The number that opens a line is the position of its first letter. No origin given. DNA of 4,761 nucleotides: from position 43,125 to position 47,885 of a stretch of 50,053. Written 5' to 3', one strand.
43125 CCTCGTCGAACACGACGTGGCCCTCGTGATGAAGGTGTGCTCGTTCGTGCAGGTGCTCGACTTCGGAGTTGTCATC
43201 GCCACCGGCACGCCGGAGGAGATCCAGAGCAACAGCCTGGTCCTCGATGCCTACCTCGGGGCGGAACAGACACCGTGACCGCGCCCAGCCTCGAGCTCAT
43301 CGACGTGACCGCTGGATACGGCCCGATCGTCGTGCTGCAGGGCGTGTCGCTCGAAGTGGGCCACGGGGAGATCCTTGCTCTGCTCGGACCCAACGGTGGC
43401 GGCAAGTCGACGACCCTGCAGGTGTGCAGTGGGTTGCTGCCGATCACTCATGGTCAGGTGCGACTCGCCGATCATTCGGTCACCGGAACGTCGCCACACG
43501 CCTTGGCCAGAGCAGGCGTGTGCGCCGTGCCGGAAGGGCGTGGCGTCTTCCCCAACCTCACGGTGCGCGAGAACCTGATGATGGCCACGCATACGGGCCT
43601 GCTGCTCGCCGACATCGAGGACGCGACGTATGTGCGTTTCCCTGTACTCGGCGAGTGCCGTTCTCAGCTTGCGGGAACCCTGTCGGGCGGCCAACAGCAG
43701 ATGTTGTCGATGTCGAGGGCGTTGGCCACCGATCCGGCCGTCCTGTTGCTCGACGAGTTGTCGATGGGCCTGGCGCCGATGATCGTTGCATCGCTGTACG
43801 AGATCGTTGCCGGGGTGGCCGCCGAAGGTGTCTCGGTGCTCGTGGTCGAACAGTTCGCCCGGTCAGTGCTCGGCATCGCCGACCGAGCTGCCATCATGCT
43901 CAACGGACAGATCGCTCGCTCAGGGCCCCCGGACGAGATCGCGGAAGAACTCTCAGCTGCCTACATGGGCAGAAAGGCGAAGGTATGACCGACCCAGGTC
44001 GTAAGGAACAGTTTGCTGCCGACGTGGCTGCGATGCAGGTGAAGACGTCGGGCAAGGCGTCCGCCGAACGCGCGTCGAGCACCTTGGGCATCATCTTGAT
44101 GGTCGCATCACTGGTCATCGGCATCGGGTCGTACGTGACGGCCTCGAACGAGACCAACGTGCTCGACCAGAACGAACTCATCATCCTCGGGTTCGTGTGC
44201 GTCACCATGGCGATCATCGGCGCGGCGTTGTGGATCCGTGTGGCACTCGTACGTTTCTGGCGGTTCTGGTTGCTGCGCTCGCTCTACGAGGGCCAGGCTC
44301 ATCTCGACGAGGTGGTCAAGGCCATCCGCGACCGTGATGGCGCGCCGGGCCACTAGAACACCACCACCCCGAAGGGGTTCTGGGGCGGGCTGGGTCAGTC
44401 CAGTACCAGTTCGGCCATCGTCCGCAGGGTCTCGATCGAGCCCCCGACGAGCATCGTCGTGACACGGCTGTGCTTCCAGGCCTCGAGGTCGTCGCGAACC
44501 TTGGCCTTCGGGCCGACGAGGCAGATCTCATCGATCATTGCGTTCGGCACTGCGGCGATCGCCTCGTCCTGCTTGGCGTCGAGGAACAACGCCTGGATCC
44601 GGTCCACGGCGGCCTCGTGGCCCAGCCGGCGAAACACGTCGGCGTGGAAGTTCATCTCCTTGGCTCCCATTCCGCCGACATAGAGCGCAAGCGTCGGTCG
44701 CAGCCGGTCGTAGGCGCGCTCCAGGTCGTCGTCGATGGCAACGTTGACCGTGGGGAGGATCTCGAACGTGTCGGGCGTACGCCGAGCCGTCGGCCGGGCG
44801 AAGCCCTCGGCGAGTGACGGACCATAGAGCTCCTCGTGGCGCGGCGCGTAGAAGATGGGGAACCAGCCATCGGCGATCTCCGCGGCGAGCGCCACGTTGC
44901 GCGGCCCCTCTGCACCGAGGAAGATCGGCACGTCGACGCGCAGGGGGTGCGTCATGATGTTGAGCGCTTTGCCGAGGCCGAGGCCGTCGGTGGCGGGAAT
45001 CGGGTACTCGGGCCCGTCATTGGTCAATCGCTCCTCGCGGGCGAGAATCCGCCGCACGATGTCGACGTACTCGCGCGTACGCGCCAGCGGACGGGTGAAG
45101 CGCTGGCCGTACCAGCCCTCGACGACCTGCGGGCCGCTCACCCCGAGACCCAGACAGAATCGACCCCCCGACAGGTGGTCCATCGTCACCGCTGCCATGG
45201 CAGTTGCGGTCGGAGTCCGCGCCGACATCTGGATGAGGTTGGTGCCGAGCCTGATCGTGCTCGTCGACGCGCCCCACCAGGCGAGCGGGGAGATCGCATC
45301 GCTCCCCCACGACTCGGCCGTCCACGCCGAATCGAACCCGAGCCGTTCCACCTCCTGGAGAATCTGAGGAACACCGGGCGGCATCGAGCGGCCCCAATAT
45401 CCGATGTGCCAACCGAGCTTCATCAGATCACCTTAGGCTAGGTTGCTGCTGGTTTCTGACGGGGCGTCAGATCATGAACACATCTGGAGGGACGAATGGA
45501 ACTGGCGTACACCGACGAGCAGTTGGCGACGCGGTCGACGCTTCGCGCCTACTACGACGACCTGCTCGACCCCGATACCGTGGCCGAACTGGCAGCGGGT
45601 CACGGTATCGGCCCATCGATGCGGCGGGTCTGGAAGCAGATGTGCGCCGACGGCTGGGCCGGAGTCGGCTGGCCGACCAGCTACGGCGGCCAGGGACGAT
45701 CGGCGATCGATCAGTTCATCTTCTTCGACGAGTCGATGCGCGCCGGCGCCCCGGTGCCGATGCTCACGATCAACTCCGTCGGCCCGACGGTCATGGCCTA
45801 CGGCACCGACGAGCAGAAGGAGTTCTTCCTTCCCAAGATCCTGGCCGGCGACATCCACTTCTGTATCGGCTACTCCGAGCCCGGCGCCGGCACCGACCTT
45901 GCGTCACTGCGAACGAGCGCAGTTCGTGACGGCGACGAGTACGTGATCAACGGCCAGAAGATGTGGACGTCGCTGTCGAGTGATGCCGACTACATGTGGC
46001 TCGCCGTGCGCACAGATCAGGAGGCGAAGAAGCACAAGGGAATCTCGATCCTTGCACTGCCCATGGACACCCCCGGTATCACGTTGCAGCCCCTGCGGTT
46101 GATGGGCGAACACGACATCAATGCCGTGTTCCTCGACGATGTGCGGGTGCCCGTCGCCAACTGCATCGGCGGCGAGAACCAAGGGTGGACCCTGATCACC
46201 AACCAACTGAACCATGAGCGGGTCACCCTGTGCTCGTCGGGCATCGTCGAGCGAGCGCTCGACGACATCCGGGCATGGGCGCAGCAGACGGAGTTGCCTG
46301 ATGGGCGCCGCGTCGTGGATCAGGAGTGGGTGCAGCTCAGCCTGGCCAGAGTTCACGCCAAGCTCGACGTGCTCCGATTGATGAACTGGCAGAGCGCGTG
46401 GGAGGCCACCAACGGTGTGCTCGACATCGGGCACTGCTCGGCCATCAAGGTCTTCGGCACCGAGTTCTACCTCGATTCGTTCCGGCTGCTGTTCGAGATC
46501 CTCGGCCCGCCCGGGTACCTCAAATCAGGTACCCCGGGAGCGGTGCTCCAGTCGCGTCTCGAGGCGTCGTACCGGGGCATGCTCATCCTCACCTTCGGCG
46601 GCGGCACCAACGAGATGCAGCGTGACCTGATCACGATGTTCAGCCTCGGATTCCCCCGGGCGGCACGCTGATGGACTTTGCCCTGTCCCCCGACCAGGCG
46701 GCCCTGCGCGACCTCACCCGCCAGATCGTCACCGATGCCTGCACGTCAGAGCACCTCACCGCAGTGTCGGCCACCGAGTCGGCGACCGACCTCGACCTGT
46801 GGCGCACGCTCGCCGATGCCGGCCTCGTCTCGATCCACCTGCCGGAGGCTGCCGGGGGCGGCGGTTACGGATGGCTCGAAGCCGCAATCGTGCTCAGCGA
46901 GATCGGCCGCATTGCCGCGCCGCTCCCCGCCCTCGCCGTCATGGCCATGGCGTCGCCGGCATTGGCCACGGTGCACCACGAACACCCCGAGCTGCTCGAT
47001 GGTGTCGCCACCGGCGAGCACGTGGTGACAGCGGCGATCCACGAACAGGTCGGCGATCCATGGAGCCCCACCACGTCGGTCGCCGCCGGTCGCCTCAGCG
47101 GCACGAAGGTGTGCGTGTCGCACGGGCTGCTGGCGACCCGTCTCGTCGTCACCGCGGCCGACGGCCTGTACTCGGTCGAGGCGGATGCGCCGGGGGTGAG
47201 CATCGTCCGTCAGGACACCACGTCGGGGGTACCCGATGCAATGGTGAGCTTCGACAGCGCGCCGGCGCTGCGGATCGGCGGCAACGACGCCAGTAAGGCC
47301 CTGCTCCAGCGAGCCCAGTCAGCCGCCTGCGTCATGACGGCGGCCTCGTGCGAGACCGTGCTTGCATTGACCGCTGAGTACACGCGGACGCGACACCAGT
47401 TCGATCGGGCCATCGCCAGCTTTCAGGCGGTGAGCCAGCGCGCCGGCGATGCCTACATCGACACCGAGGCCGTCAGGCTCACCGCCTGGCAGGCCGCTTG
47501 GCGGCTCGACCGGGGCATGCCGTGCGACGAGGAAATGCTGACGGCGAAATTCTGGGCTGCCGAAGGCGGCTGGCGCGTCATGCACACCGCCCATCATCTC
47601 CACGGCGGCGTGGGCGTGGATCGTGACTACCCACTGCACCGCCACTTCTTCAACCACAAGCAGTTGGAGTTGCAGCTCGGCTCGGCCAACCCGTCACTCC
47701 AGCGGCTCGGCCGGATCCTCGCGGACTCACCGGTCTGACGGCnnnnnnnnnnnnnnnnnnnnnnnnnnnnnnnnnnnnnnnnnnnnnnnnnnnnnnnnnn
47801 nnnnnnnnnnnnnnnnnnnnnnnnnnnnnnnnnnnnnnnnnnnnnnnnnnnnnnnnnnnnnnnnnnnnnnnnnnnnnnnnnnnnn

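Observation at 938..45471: Seven copies of a 17-bp palindrome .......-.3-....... define a regulon whose regulator is not in the window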

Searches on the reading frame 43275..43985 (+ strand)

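Call 15: search_protein_families(library=pfam, proteins=[window:43275-43985:+], max_evalue=0.00001)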
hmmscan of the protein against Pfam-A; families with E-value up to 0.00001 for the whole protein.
window:43275-43985:+ (237 aa): 2 families
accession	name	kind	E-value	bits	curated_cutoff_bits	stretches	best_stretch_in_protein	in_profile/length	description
PF00005.33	ABC_tran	-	1.2e-25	91.1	25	1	21-161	1-134/137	ABC transporter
PF13304.12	AAA_21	-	2.8e-07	31.3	27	0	134-189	236-294/304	AAA domain, putative AbiEii toxin, Type IV TA system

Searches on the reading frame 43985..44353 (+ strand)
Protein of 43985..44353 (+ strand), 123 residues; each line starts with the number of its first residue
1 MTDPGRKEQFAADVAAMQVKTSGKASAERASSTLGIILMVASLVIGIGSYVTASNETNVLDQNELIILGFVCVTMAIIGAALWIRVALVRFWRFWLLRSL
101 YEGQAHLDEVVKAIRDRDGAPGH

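Call 15: search_protein_families(library=pfam, proteins=[window:43985-44353:+], max_evalue=0.00001)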
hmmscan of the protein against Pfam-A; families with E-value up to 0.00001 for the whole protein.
window:43985-44353:+ (123 aa): 0 families

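Call 38: search_protein_families(library=pfam, proteins=[window:43985-44353:+], max_evalue=1)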
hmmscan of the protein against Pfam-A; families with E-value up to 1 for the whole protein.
window:43985-44353:+ (123 aa): 5 families
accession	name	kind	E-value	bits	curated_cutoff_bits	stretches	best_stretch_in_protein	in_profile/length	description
PF20345.3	DUF6640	-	0.1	13.1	27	1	39-94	3-57/133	Family of unknown function (DUF6640)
PF10762.14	DUF2583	-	0.16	12.9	27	1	33-87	15-68/88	Protein of unknown function (DUF2583)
PF11239.13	DUF3040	-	0.32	11.7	24.7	1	10-77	25-82/84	Protein of unknown function (DUF3040)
PF20990.2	DUF2207_C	-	0.34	11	33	1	26-86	133-188/247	Predicted membrane protein (DUF2207) C-terminal domain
PF11188.13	DUF2975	-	0.53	10.6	27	1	71-114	18-59/130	Protein of unknown function (DUF2975)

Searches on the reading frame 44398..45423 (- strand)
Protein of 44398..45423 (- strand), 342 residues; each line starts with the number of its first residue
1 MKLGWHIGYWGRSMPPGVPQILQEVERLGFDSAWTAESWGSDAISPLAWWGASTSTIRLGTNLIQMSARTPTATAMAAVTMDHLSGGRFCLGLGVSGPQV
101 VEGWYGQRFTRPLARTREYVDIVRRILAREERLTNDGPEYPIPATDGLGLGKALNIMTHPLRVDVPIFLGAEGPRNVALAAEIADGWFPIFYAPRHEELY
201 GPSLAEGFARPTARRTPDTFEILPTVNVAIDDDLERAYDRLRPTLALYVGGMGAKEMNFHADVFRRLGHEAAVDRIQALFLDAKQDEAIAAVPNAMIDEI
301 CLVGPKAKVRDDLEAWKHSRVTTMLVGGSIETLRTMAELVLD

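Call 15: search_protein_families(library=pfam, proteins=[window:44398-45423:-], max_evalue=0.00001)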
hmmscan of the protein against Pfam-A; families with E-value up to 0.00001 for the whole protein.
window:44398-45423:- (342 aa): 1 family
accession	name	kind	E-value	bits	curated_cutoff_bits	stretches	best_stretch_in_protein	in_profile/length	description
PF00296.26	Bac_luciferase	-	9.2e-66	222.8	27.9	1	20-322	27-313/314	Luciferase-like monooxygenase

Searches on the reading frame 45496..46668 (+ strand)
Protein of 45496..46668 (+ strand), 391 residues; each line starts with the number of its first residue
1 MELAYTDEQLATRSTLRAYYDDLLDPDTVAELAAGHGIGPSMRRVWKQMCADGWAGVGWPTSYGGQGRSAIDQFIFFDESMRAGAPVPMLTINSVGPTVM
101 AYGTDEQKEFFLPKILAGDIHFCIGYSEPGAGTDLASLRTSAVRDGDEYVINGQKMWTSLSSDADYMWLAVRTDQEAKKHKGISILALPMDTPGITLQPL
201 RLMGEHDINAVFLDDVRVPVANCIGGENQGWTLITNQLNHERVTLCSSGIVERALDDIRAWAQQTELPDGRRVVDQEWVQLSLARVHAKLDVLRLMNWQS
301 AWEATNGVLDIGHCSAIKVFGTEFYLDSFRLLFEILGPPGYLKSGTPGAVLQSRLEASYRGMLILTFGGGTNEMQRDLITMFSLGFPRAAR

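Call 15: search_protein_families(library=pfam, proteins=[window:45496-46668:+], max_evalue=0.00001)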
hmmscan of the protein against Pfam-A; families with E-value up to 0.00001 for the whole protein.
window:45496-46668:+ (391 aa): 3 families
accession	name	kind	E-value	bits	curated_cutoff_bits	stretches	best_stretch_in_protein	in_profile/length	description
PF00441.29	Acyl-CoA_dh_1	-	9.8e-30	104.1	22.4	1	228-381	1-147/150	Acyl-CoA dehydrogenase, C-terminal domain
PF02770.24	Acyl-CoA_dh_M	-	2.5e-20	72.9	33.3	1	123-215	1-96/97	Acyl-CoA dehydrogenase, middle domain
PF02771.21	Acyl-CoA_dh_N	-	8.4e-20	71.7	22.9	1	6-119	1-113/113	Acyl-CoA dehydrogenase, N-terminal domain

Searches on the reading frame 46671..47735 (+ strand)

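Call 15: search_protein_families(library=pfam, proteins=[window:46671-47735:+], max_evalue=0.00001)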
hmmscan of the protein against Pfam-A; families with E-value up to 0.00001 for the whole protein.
window:46671-47735:+ (355 aa): 3 families
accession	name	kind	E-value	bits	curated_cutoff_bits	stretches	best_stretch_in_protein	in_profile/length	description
PF00441.29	Acyl-CoA_dh_1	-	4.7e-26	92.2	22.4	1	212-340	11-139/150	Acyl-CoA dehydrogenase, C-terminal domain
PF02771.21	Acyl-CoA_dh_N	-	4.4e-13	50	22.9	1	6-94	1-89/113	Acyl-CoA dehydrogenase, N-terminal domain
PF08028.16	Acyl-CoA_dh_2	-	1.1e-07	32.6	22.7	1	228-326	12-120/134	Acyl-CoA dehydrogenase, C-terminal domain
